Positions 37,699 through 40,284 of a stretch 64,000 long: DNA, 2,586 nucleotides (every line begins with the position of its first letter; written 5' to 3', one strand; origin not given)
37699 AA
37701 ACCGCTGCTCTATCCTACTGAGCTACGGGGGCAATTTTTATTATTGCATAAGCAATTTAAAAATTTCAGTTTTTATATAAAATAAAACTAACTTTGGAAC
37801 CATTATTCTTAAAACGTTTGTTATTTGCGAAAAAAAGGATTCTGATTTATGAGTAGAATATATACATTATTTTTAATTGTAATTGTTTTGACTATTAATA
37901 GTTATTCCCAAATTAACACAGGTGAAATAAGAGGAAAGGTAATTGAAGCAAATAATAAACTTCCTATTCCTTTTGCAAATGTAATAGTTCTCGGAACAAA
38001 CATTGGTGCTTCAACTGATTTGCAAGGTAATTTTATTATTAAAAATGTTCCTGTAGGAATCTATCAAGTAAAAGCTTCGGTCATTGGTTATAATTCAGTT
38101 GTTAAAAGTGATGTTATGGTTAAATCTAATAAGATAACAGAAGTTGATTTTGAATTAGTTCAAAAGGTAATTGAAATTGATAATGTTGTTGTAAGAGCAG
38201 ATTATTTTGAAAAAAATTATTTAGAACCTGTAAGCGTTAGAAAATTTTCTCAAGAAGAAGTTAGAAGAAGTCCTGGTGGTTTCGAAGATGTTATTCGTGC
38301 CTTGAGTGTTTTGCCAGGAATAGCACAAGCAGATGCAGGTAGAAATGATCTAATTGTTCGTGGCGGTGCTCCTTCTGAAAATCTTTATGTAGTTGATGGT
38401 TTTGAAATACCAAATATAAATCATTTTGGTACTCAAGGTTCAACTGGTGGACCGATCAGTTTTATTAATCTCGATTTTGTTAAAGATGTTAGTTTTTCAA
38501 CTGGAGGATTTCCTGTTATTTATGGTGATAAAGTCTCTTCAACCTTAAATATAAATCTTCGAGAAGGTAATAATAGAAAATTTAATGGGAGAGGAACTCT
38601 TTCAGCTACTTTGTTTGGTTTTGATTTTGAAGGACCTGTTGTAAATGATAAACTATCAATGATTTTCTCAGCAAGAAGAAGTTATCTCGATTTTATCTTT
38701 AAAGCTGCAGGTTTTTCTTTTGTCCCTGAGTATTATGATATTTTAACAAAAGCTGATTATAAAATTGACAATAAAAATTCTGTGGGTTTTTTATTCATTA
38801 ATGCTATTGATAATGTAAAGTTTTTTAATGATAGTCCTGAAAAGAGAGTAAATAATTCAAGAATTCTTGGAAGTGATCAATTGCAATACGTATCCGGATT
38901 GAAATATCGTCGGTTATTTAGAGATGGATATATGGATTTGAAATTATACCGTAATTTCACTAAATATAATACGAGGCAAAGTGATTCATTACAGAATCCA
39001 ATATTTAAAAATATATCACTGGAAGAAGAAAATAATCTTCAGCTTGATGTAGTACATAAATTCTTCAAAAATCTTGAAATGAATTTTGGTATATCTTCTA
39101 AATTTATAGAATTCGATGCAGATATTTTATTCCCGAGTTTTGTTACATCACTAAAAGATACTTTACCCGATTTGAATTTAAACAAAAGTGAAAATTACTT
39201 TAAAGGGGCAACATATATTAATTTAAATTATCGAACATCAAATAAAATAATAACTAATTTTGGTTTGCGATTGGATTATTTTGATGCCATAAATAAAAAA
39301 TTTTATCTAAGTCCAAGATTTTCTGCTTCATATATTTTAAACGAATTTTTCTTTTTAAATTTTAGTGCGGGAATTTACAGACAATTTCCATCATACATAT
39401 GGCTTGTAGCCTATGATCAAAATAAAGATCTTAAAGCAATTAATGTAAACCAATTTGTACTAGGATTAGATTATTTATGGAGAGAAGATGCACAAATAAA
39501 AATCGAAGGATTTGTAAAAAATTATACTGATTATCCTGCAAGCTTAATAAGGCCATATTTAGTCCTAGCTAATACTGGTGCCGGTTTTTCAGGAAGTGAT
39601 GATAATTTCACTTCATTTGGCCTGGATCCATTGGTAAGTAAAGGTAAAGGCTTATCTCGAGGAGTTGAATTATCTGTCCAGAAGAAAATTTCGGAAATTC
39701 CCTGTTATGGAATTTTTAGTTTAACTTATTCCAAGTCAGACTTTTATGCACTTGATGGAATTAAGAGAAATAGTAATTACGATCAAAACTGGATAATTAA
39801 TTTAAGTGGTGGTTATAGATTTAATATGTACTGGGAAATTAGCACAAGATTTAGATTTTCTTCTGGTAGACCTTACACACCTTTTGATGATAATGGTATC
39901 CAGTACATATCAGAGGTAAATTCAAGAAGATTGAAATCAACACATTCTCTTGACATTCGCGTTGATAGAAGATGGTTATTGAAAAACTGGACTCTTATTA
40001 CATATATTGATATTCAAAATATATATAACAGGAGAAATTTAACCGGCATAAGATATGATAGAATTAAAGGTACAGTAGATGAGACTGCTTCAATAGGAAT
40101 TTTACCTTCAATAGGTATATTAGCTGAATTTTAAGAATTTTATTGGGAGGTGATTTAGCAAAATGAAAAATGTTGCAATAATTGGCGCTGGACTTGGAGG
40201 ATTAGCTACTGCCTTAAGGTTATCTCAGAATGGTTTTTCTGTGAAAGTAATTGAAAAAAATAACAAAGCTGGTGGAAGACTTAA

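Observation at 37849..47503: Eight-gene carotenoid operon predicted to make a glycosylated, acylated (possibly keto/monocyclic) carotenoid, headed by a TonB-like OMP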

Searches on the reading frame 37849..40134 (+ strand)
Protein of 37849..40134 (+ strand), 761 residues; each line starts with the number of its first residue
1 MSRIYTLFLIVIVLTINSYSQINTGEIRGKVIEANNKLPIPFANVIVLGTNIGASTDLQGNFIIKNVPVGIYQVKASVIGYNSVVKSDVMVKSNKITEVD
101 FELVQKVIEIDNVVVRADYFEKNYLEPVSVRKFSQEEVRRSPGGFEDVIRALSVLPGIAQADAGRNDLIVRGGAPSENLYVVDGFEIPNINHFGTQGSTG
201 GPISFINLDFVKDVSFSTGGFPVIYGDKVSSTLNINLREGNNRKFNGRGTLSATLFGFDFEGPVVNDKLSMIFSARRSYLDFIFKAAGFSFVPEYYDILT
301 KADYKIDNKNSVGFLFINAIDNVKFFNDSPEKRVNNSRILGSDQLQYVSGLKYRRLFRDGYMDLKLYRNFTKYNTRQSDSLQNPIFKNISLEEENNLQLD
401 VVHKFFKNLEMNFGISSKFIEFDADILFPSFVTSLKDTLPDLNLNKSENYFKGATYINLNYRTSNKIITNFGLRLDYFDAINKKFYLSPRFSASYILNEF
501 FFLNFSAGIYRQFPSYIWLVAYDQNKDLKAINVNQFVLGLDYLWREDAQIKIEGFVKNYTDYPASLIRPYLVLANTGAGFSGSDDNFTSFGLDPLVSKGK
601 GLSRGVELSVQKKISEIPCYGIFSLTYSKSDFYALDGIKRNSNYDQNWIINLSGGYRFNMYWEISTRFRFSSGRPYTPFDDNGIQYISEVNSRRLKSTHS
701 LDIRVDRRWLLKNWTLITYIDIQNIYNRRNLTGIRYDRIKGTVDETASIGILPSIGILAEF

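Call 3: search_protein_families(library=pfam, proteins=[window:37849-40134:+], max_evalue=0.01)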
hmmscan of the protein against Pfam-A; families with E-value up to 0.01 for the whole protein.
window:37849-40134:+ (761 aa): 3 families
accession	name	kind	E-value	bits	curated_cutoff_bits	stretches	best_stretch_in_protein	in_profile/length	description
PF13715.12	CarbopepD_reg_2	-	3.6e-19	69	32.2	1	27-115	1-88/88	CarboxypepD_reg-like domain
PF13620.12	CarboxypepD_reg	-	1.8e-14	54.2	32.3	1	27-103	2-81/82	Carboxypeptidase regulatory-like domain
PF07715.20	Plug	-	3.4e-09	37.6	23.9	1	127-227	6-101/107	TonB-dependent Receptor Plug Domain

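Call 4: search_protein_families(library=ncbifam, proteins=[window:37849-40134:+], max_evalue=0.01)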
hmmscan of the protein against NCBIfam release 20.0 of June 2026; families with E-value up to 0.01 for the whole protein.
window:37849-40134:+ (761 aa): 2 families
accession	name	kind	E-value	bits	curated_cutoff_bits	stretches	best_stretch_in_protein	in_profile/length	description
NF052345.1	S_layer_anammox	exception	8.5e-10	36.7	1400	1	22-108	1310-1396/1596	Kustd1514 family S-layer glycoprotein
TIGR04056.1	OMP_RagA_SusC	subfamily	1.2e-09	37.1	368.25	1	26-214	2-178/981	SusC/RagA family TonB-linked outer membrane protein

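Call 40: find_homologous_proteins(query=window:37849-40131:+, max_evalue=1e-10)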
Query window:37849-40131:+ (761 aa): 5464 proteins with E <= 1e-10 among 8000 candidates; the best 120 are listed.
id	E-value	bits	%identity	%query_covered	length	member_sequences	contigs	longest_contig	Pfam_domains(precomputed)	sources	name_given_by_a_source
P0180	0.0e+0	1698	100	100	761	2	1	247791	PF13715.13,PF07715.21,PF13620.13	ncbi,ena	-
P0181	0.0e+0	1378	79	98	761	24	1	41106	PF13715.13,PF07715.21,PF13620.13,PF00593.31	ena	-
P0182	0.0e+0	1376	80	99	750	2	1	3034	PF13715.13,PF07715.21,PF13620.13,PF00593.31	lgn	-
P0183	0.0e+0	1372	79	100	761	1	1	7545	PF13715.13,PF07715.21,PF13620.13,PF00593.31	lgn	-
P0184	0.0e+0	1368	80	99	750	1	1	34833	PF13715.13,PF07715.21,PF13620.13,PF00593.31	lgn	-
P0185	0.0e+0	1367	79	98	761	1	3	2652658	PF13715.13,PF07715.21,PF13620.13,PF00593.31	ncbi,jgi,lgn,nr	ncbi:MAG: TonB-dependent receptor [Ignavibacteria bacterium]|jgi:outer membrane receptor for ferrien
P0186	0.0e+0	1366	79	99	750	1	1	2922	PF13715.13,PF07715.21,PF13620.13,PF00593.31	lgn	-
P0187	0.0e+0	1365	79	99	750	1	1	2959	PF13715.13,PF07715.21,PF13620.13,PF00593.31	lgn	-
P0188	0.0e+0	1364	79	98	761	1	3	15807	PF13715.13,PF07715.21,PF13620.13,PF00593.31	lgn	-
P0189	0.0e+0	1364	79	98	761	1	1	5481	PF13715.13,PF07715.21,PF13620.13,PF00593.31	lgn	-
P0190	0.0e+0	1362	78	98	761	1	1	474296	PF13715.13,PF07715.21,PF13620.13,PF00593.31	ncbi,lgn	ncbi:MAG: TonB-dependent receptor [Ignavibacteria bacterium]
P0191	0.0e+0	1362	78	98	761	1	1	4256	PF13715.13,PF07715.21,PF13620.13,PF00593.31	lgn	-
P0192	0.0e+0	1361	78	98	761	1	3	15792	PF13715.13,PF07715.21,PF13620.13,PF00593.31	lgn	-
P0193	0.0e+0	1341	76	100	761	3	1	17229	PF13715.13,PF07715.21,PF13620.13,PF00593.31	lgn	-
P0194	0.0e+0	1338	77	98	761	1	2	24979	PF13715.13,PF07715.21,PF13620.13,PF00593.31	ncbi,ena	ncbi:MAG: TonB-dependent receptor [Ignavibacteria bacterium]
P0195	0.0e+0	1334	77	98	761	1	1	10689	PF13715.13,PF07715.21,PF13620.13,PF00593.31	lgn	-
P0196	0.0e+0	1328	76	100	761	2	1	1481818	PF13715.13,PF07715.21,PF13620.13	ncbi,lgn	-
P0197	0.0e+0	1323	76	99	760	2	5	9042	PF13715.13,PF07715.21,PF13620.13,PF00593.31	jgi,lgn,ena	-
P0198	0.0e+0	1322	77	98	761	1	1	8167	PF13715.13,PF07715.21,PF13620.13,PF00593.31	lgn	-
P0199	0.0e+0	1273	73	100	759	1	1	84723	PF13715.13,PF07715.21,PF13620.13,PF00593.31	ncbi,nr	ncbi:MAG: TonB-dependent receptor [Melioribacter sp.]|nr:TonB-dependent receptor [Melioribacter sp.]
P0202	0.0e+0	1238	73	98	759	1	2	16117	PF13715.13,PF07715.21,PF13620.13,PF00593.31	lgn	-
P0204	0.0e+0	1213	70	100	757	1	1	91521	PF13715.13,PF07715.21,PF13620.13,PF00593.31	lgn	-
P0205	0.0e+0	1212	70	100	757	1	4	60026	PF13715.13,PF07715.21,PF13620.13,PF00593.31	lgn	-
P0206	0.0e+0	1198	70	100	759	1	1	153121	PF13715.13,PF07715.21,PF13620.13,PF00593.31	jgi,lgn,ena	-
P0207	0.0e+0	1196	69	100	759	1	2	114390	PF13715.13,PF07715.21,PF13620.13,PF00593.31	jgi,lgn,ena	-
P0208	0.0e+0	1196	69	100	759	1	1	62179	PF13715.13,PF07715.21,PF13620.13,PF00593.31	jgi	-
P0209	0.0e+0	1193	69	99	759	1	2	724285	PF13715.13,PF07715.21,PF13620.13,PF00593.31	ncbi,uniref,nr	ncbi:MAG: TonB-dependent receptor [Melioribacter sp.]|uniref:TonB-dependent receptor n=1 Tax=Rosetti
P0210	0.0e+0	1191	69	100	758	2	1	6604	PF13715.13,PF07715.21,PF13620.13,PF00593.31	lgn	-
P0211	0.0e+0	1183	68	99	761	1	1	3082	PF13715.13,PF07715.21,PF13620.13,PF00593.31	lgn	-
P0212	0.0e+0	1182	69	98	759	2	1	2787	PF13715.13,PF07715.21,PF13620.13,PF00593.31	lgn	-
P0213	0.0e+0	1179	67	100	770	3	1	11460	PF13715.13,PF07715.21,PF13620.13,PF00593.31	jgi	jgi:hypothetical protein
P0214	0.0e+0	1174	68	99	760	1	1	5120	PF13715.13,PF07715.21,PF13620.13,PF00593.31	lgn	-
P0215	0.0e+0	1173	68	99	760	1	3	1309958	PF13715.13,PF07715.21,PF13620.13,PF00593.31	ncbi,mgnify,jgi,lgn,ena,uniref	mgnify:CR=1 FL=1|uniref:TonB-dependent receptor n=1 Tax=Ignavibacterium album TaxID=591197 RepID=A0A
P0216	0.0e+0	1171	67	99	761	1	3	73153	PF13715.13,PF07715.21,PF13620.13,PF00593.31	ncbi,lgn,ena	-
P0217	0.0e+0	1168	68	98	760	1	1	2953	PF13715.13,PF07715.21,PF13620.13,PF00593.31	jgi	jgi:hypothetical protein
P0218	0.0e+0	1168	66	100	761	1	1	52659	PF13715.13,PF07715.21,PF13620.13,PF00593.31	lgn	-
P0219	0.0e+0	1167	68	99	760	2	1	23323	PF13715.13,PF07715.21,PF13620.13,PF00593.31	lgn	-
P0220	0.0e+0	1167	68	100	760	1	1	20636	PF13715.13,PF07715.21,PF13620.13,PF00593.31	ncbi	ncbi:MAG: TonB-dependent receptor [Ignavibacterium sp.]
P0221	0.0e+0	1164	66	99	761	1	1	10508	PF13715.13,PF07715.21,PF13620.13,PF00593.31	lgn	-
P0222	0.0e+0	1162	67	99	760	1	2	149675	PF13715.13,PF07715.21,PF13620.13,PF00593.31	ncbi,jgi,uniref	ncbi:MAG: TonB-dependent receptor [Ignavibacterium sp.]|jgi:hypothetical protein|uniref:TonB-depende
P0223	0.0e+0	1162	67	99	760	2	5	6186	PF13715.13,PF07715.21,PF13620.13,PF00593.31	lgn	-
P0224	0.0e+0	1161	67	99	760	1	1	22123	PF13715.13,PF07715.21,PF13620.13,PF00593.31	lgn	-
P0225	0.0e+0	1161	67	99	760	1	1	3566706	PF13715.13,PF07715.21,PF13620.13,PF00593.31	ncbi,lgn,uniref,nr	ncbi:TonB-dependent receptor [Ignavibacterium sp.]|uniref:TonB-dependent receptor n=1 Tax=Ignavibact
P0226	0.0e+0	1161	66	99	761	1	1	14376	PF13715.13,PF07715.21,PF13620.13,PF00593.31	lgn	-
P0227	0.0e+0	1161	66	100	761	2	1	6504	PF13715.13,PF07715.21,PF13620.13,PF00593.31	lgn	-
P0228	0.0e+0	1160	67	99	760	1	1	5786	PF13715.13,PF07715.21,PF13620.13,PF00593.31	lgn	-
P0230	0.0e+0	1156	66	100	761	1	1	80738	PF13715.13,PF07715.21,PF13620.13,PF00593.31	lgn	-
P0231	0.0e+0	1155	65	100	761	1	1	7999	PF13715.13,PF07715.21,PF13620.13,PF00593.31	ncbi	-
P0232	0.0e+0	1155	66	99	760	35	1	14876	PF13715.13,PF07715.21,PF13620.13,PF00593.31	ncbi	ncbi:MAG: TonB-dependent receptor [Ignavibacterium sp.]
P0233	0.0e+0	1154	68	99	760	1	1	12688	PF13715.13,PF07715.21,PF13620.13,PF00593.31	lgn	-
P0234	0.0e+0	1153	67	99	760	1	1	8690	PF13715.13,PF07715.21,PF13620.13,PF00593.31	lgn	-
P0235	0.0e+0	1153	65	100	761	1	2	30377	PF13715.13,PF07715.21,PF13620.13,PF00593.31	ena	-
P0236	0.0e+0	1151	67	99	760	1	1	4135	PF13715.13,PF07715.21,PF13620.13,PF00593.31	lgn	-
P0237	0.0e+0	1147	66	99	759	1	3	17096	PF13715.13,PF07715.21,PF13620.13,PF00593.31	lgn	-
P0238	0.0e+0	1147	67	99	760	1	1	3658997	PF13715.13,PF07715.21,PF13620.13,PF00593.31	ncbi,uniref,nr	ncbi:TonB-dependent receptor plug [Ignavibacterium album JCM 16511]|uniref:TonB-dependent receptor p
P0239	0.0e+0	1147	65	100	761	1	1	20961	PF13715.13,PF07715.21,PF13620.13,PF00593.31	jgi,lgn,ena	-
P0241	0.0e+0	1142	65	100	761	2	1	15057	PF13715.13,PF07715.21,PF13620.13,PF00593.31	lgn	-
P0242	0.0e+0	1141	65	100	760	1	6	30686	PF13715.13,PF07715.21,PF13620.13,PF00593.31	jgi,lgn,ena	-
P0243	0.0e+0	1140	65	100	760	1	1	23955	PF13715.13,PF07715.21,PF13620.13,PF00593.31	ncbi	-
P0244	0.0e+0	1139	65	100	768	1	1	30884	PF13715.13,PF07715.21,PF13620.13,PF00593.31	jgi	jgi:hypothetical protein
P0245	0.0e+0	1139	65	100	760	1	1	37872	PF13715.13,PF07715.21,PF13620.13,PF00593.31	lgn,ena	-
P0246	0.0e+0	1137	65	100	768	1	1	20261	PF13715.13,PF07715.21,PF13620.13,PF00593.31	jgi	jgi:hypothetical protein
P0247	0.0e+0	1136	66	99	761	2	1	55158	PF13715.13,PF07715.21,PF13620.13,PF00593.31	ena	-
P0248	0.0e+0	1135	66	100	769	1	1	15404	PF13715.13,PF07715.21,PF13620.13,PF00593.31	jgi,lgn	jgi:hypothetical protein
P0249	0.0e+0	1133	65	100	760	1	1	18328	PF13715.13,PF07715.21,PF13620.13,PF00593.31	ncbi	-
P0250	0.0e+0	1133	67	98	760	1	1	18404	PF13715.13,PF07715.21,PF13620.13,PF00593.31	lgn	-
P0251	0.0e+0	1132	65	100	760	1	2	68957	PF13715.13,PF07715.21,PF13620.13,PF00593.31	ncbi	-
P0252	0.0e+0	1131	64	99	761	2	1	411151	PF13715.13,PF07715.21,PF13620.13,PF00593.31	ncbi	-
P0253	0.0e+0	1130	67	98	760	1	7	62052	PF13715.13,PF07715.21,PF13620.13,PF00593.31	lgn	-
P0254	0.0e+0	1129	64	99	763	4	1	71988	PF13715.13,PF07715.21,PF13620.13,PF00593.31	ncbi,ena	-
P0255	0.0e+0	1128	65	100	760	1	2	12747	PF13715.13,PF07715.21,PF13620.13,PF00593.31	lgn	-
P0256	0.0e+0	1127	66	99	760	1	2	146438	PF13715.13,PF07715.21,PF13620.13,PF00593.31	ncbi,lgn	-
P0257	0.0e+0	1125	66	99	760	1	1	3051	PF13715.13,PF07715.21,PF13620.13,PF00593.31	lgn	-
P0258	0.0e+0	1123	66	99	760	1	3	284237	PF13715.13,PF07715.21,PF13620.13,PF00593.31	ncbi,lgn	-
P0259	0.0e+0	1122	64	98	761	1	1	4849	PF13715.13,PF07715.21,PF13620.13,PF00593.31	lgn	-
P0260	0.0e+0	1119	66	98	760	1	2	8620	PF13715.13,PF07715.21,PF13620.13,PF00593.31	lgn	-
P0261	0.0e+0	1117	65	99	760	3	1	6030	PF13715.13,PF07715.21,PF13620.13,PF00593.31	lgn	-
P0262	0.0e+0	1115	64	99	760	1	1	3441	PF13715.13,PF07715.21,PF13620.13,PF00593.31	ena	-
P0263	0.0e+0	1113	64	99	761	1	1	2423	PF13715.13,PF07715.21,PF13620.13,PF00593.31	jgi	jgi:hypothetical protein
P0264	0.0e+0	1113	64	99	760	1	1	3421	PF13715.13,PF07715.21,PF13620.13,PF00593.31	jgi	jgi:hypothetical protein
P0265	0.0e+0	1112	64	99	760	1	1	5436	PF13715.13,PF07715.21,PF13620.13,PF00593.31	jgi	jgi:hypothetical protein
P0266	0.0e+0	1106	63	99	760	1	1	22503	PF13715.13,PF07715.21,PF13620.13,PF00593.31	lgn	-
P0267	0.0e+0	1105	65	98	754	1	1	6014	PF13715.13,PF07715.21,PF13620.13,PF00593.31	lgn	-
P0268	0.0e+0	1105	64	99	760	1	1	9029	PF13715.13,PF07715.21,PF13620.13,PF00593.31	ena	-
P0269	0.0e+0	1079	65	97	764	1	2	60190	PF13715.13,PF07715.21,PF14686.13,PF13620.13,PF00593.31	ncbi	-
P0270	0.0e+0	1077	61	100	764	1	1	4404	PF13715.13,PF07715.21,PF13620.13,PF00593.31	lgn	-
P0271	0.0e+0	1076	63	100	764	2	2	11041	PF13715.13,PF07715.21,PF13620.13,PF00593.31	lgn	-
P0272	0.0e+0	1072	62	99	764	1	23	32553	PF13715.13,PF07715.21,PF14686.13,PF13620.13,PF00593.31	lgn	-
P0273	0.0e+0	1067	64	97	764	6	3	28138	PF13715.13,PF07715.21,PF13620.13,PF00593.31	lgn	-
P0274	0.0e+0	1064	61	100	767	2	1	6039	PF13715.13,PF07715.21,PF14686.13,PF13620.13,PF00593.31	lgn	-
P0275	0.0e+0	1062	61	100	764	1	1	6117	PF13715.13,PF07715.21,PF13620.13,PF00593.31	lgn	-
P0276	0.0e+0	1062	61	100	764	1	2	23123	PF13715.13,PF07715.21,PF13620.13,PF00593.31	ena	-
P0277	0.0e+0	1061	62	100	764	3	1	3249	PF13715.13,PF07715.21,PF13620.13,PF00593.31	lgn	-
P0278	0.0e+0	1060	62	97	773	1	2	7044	PF13715.13,PF07715.21,PF13620.13,PF00593.31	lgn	-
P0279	0.0e+0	1060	62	97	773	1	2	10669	PF13715.13,PF07715.21,PF13620.13,PF00593.31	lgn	-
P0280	0.0e+0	1059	62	97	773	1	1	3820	PF13715.13,PF07715.21,PF13620.13,PF00593.31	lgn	-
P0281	0.0e+0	1059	62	97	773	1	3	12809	PF13715.13,PF07715.21,PF13620.13,PF00593.31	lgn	-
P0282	0.0e+0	1058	60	100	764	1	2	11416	PF13715.13,PF07715.21,PF13620.13,PF00593.31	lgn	-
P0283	0.0e+0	1056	61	100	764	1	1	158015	PF13715.13,PF07715.21,PF13620.13,PF00593.31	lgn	-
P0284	0.0e+0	1056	62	97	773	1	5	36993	PF13715.13,PF07715.21,PF13620.13,PF00593.31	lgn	-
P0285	0.0e+0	1055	60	100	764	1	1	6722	PF13715.13,PF07715.21,PF13620.13,PF00593.31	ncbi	-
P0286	0.0e+0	1054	63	97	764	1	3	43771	PF13715.13,PF07715.21,PF13620.13,PF00593.31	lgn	-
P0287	0.0e+0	1052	60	100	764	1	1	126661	PF13715.13,PF07715.21,PF13620.13,PF00593.31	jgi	jgi:hypothetical protein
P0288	0.0e+0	1049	62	97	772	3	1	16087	PF13715.13,PF07715.21,PF13620.13,PF00593.31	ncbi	ncbi:MAG: TonB-dependent receptor [Ignavibacteriaceae bacterium]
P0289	0.0e+0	1049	62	100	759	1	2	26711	PF13715.13,PF07715.21,PF13620.13,PF00593.31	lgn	-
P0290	0.0e+0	1048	62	100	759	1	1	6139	PF13715.13,PF07715.21,PF13620.13,PF00593.31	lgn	-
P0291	0.0e+0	1047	62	100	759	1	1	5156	PF13715.13,PF07715.21,PF13620.13,PF00593.31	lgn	-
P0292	0.0e+0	1047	62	100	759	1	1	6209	PF13715.13,PF07715.21,PF13620.13,PF00593.31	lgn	-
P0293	0.0e+0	1047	61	98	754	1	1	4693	PF13715.13,PF07715.21,PF13620.13,PF00593.31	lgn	-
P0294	0.0e+0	1047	62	99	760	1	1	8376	PF13715.13,PF07715.21,PF13620.13,PF00593.31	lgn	-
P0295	0.0e+0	1046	61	100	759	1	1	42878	PF13715.13,PF07715.21,PF13620.13,PF00593.31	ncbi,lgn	-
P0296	0.0e+0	1045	61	99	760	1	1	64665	PF13715.13,PF07715.21,PF13620.13,PF00593.31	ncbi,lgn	-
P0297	0.0e+0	1045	62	99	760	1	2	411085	PF13715.13,PF07715.21,PF13620.13,PF00593.31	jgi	jgi:hypothetical protein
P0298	0.0e+0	1045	62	99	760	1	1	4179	PF13715.13,PF07715.21,PF13620.13,PF00593.31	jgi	-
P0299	0.0e+0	1043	62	99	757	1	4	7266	PF13715.13,PF07715.21,PF13620.13,PF00593.31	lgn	-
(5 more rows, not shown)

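Call 41: find_encoding_contigs(protein=P0238, flank=10000, max_places=1)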
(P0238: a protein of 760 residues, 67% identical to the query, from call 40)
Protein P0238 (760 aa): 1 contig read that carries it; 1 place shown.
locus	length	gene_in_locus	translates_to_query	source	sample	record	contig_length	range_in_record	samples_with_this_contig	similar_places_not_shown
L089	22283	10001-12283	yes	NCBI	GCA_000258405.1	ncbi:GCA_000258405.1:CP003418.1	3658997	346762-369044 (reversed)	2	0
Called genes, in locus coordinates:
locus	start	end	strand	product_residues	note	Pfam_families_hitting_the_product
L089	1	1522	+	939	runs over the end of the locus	PF01326:PPDK_N, PF00391:PEP-utilizers, PF02896:PEP-utilizers_C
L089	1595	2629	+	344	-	PF02547:Queuosine_synth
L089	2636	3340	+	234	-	PF01128:IspD, PF12804:NTP_transf_3 (weak)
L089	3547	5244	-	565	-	PF13517:FG-GAP_3 (weak), PF18962:Por_Secre_tail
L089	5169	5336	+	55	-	-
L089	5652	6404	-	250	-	PF02146:SIR2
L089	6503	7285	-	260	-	PF07719:TPR_2 (faint), PF13174:TPR_6 (faint), PF13181:TPR_8 (faint), PF13414:TPR_11 (faint), PF13428:TPR_14 (faint), PF13432:TPR_16 (faint), PF21033:RMD1-3, PF14559:TPR_19 (weak)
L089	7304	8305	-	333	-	PF01336:tRNA_anti-codon, PF01966:HD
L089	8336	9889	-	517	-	PF08447:PAS_3, PF00512:HisKA, PF02518:HATPase_c, PF00072:Response_reg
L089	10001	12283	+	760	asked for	PF13620:CarboxypepD_reg, PF13715:CarbopepD_reg_2, PF07715:Plug, PF00593:TonB_dep_Rec_b-barrel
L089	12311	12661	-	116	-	PF01381:HTH_3 (weak)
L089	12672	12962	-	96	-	PF09907:HigB_toxin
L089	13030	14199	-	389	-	PF00890:FAD_binding_2 (faint), PF01266:DAO (weak), PF01494:FAD_binding_3, PF03486:HI0933_like (weak), PF07992:Pyr_redox_2, PF12831:FAD_oxidored, PF13450:NAD_binding_8 (weak), PF22578:GGR_cat, +3 more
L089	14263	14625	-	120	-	PF05635:23S_rRNA_IVP, PF22296:bAvd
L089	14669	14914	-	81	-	PF13187:Fer4_9 (faint), PF12838:Fer4_7 (faint), PF13484:Fer4_16 (faint), PF25160:LdpA_Fe-S-bd (faint), PF12797:Fer4_2 (faint), PF00037:Fer4 (weak), PF13237:Fer4_10 (weak), PF14697:Fer4_21 (weak), +1 more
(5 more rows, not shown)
